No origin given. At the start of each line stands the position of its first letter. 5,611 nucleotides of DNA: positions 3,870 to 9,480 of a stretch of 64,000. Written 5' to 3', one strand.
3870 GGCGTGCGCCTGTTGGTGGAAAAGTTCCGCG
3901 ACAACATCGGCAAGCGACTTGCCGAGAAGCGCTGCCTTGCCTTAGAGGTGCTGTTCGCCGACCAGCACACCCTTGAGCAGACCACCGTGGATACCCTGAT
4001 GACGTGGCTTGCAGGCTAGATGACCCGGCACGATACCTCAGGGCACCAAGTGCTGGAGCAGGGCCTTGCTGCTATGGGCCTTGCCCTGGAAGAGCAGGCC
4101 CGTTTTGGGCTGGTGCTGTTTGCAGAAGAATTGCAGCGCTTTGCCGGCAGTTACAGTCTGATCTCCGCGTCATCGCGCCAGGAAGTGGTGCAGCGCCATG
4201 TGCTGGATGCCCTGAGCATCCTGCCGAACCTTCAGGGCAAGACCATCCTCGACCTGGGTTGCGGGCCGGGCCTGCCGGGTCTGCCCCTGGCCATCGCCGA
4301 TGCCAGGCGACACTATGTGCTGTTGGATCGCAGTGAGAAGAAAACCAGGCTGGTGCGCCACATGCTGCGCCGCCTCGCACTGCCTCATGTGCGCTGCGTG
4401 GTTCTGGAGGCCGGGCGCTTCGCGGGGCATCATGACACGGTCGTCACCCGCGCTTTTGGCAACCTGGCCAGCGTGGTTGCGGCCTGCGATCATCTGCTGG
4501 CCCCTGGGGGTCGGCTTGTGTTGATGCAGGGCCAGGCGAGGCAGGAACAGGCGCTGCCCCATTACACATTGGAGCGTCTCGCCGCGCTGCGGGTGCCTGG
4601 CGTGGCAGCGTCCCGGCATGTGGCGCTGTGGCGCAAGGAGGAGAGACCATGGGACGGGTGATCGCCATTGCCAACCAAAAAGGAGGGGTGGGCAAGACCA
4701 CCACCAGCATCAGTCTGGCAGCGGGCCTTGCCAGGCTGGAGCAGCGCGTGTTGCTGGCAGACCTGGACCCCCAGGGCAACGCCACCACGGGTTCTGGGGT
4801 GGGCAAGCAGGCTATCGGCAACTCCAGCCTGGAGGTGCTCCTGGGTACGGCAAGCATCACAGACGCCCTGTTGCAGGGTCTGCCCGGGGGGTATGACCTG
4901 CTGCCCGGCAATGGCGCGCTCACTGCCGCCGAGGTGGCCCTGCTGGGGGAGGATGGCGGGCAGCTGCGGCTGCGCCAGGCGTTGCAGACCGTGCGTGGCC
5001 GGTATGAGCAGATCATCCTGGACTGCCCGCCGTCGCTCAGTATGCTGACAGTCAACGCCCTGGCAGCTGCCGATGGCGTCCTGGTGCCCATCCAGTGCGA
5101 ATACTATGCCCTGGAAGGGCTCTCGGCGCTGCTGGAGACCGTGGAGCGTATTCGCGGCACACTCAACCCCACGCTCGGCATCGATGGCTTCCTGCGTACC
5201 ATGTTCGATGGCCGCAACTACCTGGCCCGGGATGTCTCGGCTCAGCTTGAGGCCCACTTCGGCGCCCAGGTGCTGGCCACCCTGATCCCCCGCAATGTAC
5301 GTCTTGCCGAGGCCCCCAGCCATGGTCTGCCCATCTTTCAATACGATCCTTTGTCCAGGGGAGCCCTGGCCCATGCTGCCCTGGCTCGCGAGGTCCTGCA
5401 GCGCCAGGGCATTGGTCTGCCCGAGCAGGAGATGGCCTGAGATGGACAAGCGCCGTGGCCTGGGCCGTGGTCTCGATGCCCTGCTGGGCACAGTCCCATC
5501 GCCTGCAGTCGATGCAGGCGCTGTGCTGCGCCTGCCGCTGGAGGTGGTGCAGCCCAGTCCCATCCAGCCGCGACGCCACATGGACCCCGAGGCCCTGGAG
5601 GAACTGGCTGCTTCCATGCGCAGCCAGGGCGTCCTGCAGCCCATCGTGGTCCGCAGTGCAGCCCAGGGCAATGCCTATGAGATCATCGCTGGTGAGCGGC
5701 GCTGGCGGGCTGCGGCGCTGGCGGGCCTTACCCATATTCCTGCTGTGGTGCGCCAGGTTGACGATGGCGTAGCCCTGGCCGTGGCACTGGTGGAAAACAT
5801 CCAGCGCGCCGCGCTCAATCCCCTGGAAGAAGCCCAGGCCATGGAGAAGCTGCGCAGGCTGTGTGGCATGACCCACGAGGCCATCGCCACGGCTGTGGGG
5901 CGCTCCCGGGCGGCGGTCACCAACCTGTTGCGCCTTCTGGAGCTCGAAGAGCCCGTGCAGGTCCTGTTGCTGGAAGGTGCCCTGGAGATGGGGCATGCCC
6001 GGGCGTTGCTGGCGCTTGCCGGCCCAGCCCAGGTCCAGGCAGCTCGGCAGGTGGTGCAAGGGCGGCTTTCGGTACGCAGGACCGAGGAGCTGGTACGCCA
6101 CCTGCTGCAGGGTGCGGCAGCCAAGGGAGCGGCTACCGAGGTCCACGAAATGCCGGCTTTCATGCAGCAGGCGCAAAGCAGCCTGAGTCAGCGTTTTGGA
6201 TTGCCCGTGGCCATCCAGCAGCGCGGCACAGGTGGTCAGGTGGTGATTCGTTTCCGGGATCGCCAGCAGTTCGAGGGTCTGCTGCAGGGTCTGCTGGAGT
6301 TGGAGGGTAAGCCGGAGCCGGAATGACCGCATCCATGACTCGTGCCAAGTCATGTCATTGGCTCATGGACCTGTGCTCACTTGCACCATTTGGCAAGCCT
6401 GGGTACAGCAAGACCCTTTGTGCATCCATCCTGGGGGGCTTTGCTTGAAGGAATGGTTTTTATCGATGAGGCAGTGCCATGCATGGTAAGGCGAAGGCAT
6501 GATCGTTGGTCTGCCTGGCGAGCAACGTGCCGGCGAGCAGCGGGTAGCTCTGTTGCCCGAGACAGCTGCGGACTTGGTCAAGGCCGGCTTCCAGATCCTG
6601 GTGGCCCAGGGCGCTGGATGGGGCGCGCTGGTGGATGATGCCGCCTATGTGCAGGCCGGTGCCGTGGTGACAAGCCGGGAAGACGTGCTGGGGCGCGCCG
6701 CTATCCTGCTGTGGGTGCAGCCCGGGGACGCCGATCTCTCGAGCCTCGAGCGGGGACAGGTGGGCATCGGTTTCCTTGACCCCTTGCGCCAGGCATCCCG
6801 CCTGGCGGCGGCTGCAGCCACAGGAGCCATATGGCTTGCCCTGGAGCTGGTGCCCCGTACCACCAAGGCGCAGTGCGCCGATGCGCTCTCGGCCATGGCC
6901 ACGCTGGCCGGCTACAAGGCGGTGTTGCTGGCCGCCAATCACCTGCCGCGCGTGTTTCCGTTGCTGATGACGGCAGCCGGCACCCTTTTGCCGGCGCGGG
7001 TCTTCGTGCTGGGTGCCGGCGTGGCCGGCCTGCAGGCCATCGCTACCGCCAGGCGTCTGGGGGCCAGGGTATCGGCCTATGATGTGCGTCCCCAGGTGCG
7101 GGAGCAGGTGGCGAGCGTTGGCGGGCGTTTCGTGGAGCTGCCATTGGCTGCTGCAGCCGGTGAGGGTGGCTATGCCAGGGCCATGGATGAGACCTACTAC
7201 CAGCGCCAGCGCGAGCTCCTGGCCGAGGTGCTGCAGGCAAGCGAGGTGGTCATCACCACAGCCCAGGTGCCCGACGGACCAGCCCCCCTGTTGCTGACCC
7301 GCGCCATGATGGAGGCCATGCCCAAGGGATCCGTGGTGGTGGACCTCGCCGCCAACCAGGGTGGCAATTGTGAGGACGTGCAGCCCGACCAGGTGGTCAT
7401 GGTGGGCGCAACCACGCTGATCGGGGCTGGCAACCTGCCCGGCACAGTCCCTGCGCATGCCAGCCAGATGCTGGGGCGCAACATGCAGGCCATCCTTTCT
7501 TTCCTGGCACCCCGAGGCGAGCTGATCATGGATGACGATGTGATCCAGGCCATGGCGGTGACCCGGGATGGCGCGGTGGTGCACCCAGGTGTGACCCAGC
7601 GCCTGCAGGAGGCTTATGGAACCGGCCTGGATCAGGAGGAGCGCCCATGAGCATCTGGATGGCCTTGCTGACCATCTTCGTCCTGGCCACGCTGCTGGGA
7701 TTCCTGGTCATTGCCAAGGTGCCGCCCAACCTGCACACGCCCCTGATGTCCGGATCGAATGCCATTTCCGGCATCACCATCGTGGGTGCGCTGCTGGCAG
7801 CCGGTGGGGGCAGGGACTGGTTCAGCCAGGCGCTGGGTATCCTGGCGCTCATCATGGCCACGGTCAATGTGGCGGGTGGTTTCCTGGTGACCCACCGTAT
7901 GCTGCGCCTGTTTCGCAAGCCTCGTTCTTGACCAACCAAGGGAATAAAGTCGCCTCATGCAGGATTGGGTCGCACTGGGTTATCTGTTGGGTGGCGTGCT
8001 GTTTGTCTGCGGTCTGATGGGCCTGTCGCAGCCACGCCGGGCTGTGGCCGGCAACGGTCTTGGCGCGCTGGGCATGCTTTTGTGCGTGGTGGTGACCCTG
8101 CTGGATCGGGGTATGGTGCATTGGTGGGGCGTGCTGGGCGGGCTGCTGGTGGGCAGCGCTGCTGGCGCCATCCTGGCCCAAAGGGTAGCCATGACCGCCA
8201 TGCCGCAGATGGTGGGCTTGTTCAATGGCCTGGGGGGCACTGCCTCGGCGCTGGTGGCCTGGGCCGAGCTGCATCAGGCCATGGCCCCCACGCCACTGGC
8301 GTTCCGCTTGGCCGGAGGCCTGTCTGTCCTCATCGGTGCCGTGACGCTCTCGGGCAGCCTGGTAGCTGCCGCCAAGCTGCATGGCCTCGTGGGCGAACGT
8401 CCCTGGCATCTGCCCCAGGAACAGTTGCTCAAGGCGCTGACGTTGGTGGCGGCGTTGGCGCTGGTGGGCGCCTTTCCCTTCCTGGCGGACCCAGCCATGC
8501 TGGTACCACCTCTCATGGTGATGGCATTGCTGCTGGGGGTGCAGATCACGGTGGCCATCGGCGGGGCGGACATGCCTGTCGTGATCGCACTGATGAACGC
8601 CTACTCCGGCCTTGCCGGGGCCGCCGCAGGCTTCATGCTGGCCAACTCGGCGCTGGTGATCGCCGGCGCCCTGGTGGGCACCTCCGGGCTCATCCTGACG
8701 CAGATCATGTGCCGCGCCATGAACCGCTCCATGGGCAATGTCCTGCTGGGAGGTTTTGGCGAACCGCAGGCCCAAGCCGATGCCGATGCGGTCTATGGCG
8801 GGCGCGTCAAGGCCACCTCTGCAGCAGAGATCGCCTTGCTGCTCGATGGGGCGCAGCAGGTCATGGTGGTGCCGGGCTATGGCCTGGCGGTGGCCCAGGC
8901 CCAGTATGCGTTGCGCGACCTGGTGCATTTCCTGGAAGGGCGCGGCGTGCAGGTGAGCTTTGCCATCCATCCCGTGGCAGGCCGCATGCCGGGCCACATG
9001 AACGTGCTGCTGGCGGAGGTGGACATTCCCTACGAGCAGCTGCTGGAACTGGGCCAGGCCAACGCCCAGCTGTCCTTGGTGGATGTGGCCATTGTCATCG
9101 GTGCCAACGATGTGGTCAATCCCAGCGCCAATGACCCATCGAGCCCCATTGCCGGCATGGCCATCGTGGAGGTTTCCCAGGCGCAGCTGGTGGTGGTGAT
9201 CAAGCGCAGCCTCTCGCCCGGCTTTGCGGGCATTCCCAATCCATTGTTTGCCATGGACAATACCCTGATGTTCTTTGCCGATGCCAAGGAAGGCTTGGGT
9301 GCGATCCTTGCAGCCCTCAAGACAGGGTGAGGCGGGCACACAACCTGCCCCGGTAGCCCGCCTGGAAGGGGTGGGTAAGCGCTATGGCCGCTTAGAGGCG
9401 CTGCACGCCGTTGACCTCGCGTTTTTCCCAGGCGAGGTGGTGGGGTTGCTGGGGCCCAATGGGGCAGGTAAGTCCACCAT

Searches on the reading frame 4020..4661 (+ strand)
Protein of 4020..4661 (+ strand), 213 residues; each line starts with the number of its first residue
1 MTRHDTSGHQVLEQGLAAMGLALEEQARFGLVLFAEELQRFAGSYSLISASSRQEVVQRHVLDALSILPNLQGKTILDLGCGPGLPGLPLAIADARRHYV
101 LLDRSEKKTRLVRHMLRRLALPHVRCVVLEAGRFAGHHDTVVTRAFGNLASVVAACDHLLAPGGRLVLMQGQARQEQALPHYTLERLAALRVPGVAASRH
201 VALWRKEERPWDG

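Call 31: search_protein_families(library=pfam, proteins=[window:4020-4661:+], max_evalue=0.00001)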
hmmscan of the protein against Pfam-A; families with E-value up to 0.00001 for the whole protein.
window:4020-4661:+ (213 aa): 1 family
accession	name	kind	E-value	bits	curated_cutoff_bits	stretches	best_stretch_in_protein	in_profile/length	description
PF02527.21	GidB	-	3.8e-35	121.3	27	1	31-185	5-163/184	rRNA small subunit methyltransferase G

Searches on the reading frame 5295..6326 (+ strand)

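Call 31: search_protein_families(library=pfam, proteins=[window:5295-6326:+], max_evalue=0.00001)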
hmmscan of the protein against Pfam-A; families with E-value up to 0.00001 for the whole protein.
window:5295-6326:+ (343 aa): 3 families
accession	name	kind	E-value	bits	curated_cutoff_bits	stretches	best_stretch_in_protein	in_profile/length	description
PF02195.25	ParB_N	-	4.6e-36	123.2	26.3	1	78-170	4-95/95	ParB N-terminal domain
PF17762.8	HTH_ParB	-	3.1e-30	104.8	22.6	1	173-270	2-100/102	ParB HTH domain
PF23552.2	ParB_C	-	1e-08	34.9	23.8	1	290-331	5-47/50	ParB dimerisation domain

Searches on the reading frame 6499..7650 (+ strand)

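Call 31: search_protein_families(library=pfam, proteins=[window:6499-7650:+], max_evalue=0.00001)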
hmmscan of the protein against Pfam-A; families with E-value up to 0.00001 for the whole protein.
window:6499-7650:+ (383 aa): 2 families
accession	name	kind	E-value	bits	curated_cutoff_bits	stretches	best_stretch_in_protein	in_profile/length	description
PF01262.27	AlaDh_PNT_C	-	2.2e-57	194.4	23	1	141-362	1-213/214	Alanine dehydrogenase/PNT, C-terminal domain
PF05222.21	AlaDh_PNT_N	-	1.2e-30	107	30.4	1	4-137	1-136/136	Alanine dehydrogenase/PNT, N-terminal domain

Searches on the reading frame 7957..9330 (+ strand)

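Call 31: search_protein_families(library=pfam, proteins=[window:7957-9330:+], max_evalue=0.00001)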
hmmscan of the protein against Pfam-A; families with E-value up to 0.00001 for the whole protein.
window:7957-9330:+ (457 aa): 1 family
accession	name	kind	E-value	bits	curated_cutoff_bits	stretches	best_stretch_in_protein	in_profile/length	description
PF02233.22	PNTB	-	1.6e-162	542.1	31.7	1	7-452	3-455/456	NAD(P) transhydrogenase beta subunit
